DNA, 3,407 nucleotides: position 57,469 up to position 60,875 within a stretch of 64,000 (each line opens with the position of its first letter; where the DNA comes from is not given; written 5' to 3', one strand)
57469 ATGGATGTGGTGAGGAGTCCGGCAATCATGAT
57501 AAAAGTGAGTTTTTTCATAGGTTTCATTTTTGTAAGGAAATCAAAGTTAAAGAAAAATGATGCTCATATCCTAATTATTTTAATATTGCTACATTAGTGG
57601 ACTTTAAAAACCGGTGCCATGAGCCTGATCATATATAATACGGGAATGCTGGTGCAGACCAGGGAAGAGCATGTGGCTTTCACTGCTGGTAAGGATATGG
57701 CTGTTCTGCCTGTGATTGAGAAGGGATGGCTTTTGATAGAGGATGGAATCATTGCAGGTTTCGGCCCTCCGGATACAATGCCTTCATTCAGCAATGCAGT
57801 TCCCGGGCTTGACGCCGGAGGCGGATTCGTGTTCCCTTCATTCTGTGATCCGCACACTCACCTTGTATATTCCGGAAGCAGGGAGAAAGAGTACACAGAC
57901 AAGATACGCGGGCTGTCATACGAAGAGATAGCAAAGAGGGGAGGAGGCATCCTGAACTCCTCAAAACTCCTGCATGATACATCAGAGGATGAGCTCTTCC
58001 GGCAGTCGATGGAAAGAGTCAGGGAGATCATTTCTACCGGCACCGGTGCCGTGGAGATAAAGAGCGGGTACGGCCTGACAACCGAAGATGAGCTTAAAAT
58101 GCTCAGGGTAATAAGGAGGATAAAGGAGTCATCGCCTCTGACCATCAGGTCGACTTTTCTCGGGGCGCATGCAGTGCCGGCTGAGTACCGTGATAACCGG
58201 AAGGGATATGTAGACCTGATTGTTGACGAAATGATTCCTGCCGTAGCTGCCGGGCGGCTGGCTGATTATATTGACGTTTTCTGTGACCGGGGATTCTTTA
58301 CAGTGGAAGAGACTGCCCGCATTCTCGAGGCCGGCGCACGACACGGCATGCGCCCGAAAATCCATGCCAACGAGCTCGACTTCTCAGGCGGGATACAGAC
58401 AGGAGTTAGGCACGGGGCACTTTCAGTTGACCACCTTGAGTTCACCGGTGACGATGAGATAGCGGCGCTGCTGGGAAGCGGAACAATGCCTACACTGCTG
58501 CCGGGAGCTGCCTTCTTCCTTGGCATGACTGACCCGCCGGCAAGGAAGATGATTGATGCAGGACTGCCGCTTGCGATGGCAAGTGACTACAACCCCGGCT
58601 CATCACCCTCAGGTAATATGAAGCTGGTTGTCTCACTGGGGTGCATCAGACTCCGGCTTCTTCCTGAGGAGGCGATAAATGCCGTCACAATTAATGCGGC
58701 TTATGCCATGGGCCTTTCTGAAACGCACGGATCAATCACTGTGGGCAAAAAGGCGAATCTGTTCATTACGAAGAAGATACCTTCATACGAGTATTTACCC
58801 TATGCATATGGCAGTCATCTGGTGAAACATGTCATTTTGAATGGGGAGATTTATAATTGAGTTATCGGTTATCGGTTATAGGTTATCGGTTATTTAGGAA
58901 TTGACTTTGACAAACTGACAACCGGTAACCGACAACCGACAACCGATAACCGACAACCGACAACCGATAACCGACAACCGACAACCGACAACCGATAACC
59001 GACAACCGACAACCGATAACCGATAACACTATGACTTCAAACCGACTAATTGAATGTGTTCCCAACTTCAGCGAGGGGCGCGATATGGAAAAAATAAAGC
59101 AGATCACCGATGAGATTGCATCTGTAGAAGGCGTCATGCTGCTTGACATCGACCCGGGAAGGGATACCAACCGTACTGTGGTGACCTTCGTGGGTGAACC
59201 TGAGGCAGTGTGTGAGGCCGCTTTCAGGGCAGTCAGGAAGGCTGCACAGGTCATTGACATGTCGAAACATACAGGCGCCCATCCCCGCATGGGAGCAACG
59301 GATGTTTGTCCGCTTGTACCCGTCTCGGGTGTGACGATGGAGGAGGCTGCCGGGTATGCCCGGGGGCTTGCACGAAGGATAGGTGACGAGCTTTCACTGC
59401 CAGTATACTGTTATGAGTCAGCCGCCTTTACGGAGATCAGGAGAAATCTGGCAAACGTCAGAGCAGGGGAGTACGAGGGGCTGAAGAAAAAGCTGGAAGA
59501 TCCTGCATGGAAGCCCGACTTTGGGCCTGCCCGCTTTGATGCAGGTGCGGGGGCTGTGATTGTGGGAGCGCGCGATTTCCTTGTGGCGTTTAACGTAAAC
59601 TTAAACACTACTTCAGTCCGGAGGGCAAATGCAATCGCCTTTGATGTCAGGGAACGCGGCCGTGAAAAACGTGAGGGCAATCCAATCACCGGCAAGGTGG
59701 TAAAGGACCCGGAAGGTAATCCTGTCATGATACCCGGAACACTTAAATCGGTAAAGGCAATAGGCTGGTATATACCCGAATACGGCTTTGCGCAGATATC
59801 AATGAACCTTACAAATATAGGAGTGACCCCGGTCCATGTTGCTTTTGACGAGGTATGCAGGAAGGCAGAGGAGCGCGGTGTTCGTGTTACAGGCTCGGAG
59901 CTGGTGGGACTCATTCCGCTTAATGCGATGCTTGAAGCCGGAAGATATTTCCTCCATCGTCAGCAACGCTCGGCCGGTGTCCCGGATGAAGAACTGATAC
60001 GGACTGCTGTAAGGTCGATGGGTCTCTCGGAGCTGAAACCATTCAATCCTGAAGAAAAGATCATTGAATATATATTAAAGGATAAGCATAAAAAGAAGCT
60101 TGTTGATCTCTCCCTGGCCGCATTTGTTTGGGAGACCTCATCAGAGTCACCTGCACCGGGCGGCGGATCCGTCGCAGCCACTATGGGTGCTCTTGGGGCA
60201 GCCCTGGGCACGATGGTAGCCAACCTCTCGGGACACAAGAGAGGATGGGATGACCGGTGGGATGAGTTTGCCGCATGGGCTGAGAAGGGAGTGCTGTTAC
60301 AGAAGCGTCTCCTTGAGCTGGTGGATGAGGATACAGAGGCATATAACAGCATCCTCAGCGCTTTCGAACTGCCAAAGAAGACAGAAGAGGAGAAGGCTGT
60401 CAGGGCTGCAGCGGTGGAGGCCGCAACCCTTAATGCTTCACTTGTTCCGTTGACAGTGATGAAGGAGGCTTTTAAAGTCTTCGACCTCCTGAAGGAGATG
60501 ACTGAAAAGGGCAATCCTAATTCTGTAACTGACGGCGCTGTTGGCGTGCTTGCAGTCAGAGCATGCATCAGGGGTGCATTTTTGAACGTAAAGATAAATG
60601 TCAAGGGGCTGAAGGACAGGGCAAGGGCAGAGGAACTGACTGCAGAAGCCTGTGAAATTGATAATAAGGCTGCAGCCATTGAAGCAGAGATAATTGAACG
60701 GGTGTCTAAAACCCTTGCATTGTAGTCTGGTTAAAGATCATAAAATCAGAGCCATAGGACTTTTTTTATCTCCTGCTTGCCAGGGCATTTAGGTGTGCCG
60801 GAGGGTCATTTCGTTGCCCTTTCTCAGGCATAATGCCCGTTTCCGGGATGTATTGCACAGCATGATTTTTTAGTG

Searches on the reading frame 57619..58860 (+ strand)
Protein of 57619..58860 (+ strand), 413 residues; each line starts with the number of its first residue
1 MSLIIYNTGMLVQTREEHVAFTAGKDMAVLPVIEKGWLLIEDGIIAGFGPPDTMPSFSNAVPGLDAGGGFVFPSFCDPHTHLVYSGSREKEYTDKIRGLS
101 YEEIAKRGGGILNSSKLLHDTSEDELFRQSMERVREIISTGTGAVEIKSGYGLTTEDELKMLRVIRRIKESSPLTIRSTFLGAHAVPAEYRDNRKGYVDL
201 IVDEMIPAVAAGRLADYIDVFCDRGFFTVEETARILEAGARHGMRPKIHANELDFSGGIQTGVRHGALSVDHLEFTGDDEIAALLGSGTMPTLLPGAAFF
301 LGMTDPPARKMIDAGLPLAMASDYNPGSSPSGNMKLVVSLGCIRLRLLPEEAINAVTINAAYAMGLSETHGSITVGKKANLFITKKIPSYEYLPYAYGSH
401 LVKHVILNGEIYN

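Call 10: search_protein_families(library=pfam, proteins=[window:57619-58860:+])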
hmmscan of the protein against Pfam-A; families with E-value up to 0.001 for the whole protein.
window:57619-58860:+ (413 aa): 2 families
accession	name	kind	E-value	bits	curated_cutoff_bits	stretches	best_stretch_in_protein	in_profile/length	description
PF07969.17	Amidohydro_3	-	4.8e-18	66.3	29.7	1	151-385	171-445/472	Amidohydrolase family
PF01979.26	Amidohydro_1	-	2.6e-15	57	25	1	70-411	1-344/345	Amidohydrolase family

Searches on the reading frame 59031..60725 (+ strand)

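Call 10: search_protein_families(library=pfam, proteins=[window:59031-60725:+])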
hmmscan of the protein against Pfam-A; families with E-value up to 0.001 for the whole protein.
window:59031-60725:+ (564 aa): 3 families
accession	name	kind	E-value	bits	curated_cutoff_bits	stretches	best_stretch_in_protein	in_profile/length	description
PF07837.17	FTCD_N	-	2.5e-72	242.7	27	1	6-181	1-176/176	Formiminotransferase domain, N-terminal subdomain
PF04961.17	FTCD_C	-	7.4e-62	208.7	24.5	1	362-540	2-180/182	Formiminotransferase-cyclodeaminase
PF02971.19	FTCD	-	6.6e-61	204.9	24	1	183-347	1-145/145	Formiminotransferase domain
